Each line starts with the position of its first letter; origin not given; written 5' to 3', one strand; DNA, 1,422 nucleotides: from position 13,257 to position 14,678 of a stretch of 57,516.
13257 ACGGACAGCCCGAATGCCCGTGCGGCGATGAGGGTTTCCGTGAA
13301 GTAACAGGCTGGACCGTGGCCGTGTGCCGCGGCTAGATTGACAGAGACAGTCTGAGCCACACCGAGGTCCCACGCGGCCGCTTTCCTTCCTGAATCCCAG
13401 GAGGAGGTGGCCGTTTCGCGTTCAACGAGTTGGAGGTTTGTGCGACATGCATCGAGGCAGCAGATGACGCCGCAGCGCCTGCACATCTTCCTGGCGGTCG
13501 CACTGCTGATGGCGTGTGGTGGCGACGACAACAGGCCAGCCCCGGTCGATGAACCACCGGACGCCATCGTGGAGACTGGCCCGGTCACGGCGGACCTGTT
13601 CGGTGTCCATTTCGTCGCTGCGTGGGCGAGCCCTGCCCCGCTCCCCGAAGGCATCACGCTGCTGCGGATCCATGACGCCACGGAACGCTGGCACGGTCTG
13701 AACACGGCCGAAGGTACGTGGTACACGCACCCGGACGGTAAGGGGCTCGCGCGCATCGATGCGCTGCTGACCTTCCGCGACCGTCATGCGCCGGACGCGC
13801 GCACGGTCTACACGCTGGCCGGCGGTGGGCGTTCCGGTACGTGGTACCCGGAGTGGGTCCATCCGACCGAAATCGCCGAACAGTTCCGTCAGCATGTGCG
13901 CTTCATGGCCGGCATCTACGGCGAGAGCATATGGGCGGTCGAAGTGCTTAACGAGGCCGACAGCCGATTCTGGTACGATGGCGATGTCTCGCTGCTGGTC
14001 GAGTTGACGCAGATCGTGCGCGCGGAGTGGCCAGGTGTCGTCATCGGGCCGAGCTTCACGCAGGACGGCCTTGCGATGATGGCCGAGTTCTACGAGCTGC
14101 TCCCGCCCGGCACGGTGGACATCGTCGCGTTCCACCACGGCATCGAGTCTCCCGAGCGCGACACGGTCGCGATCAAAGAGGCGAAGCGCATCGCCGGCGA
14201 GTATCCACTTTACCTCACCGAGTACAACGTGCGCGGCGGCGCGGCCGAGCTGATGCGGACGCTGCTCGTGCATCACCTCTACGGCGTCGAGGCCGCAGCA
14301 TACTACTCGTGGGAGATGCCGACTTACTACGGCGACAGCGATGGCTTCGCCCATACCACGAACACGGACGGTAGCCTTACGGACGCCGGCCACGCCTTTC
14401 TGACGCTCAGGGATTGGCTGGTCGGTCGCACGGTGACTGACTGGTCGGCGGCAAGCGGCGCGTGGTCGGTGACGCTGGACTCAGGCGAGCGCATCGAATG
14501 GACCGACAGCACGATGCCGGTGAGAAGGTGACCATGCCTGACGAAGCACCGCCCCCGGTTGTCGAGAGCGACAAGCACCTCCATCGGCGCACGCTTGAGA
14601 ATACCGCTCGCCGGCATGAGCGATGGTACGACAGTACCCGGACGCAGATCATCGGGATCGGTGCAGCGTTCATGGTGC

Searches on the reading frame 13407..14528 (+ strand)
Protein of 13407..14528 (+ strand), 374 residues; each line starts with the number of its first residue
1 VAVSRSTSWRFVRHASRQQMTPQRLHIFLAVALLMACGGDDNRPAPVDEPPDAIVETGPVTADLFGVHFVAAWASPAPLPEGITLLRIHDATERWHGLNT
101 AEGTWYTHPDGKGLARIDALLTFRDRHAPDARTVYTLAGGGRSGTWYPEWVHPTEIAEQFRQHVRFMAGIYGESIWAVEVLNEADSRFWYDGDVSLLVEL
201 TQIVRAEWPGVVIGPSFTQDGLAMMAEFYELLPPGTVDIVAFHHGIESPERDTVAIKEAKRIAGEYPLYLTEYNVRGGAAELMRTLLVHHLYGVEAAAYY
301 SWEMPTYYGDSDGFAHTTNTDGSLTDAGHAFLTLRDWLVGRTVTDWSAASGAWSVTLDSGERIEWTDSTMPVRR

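Call 61: search_protein_families(library=pfam, alignment_id=A4, max_evalue=0.001)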
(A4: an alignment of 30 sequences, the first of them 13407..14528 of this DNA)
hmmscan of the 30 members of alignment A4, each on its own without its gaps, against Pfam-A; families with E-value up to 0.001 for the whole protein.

A. member 1, window:13407-14528:+ (374 aa): 0 families

B. families by the number of members that match (of 30 scanned): 13 families
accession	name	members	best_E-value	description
PF07505.17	DUF5131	1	4.6e-83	Protein of unknown function (DUF5131)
PF05869.16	Dam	1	3.6e-30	DNA N-6-adenine-methyltransferase (Dam)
PF19663.4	DUF6166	1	1.1e-16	Family of unknown function (DUF6166)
PF13455.12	MUG113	1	1.1e-14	Meiotically up-regulated gene 113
PF01471.23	PG_binding_1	1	2.8e-12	Putative peptidoglycan binding domain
PF10544.15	T5orf172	1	2.9e-10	T5orf172 domain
PF02075.23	RuvC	1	1.4e-08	Crossover junction endodeoxyribonuclease RuvC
PF01510.30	Amidase_2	1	3.1e-08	N-acetylmuramoyl-L-alanine amidase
PF00149.33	Metallophos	1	2e-07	Calcineurin-like phosphoesterase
PF06067.16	DUF932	1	3.3e-07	Domain of unknown function (DUF932)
PF13392.12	HNH_3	1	8.9e-06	HNH endonuclease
PF06114.19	Peptidase_M78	1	0.00016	IrrE N-terminal-like domain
PF12237.13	PCIF1_WW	1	0.00058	Phosphorylated CTD interacting factor 1 WW domain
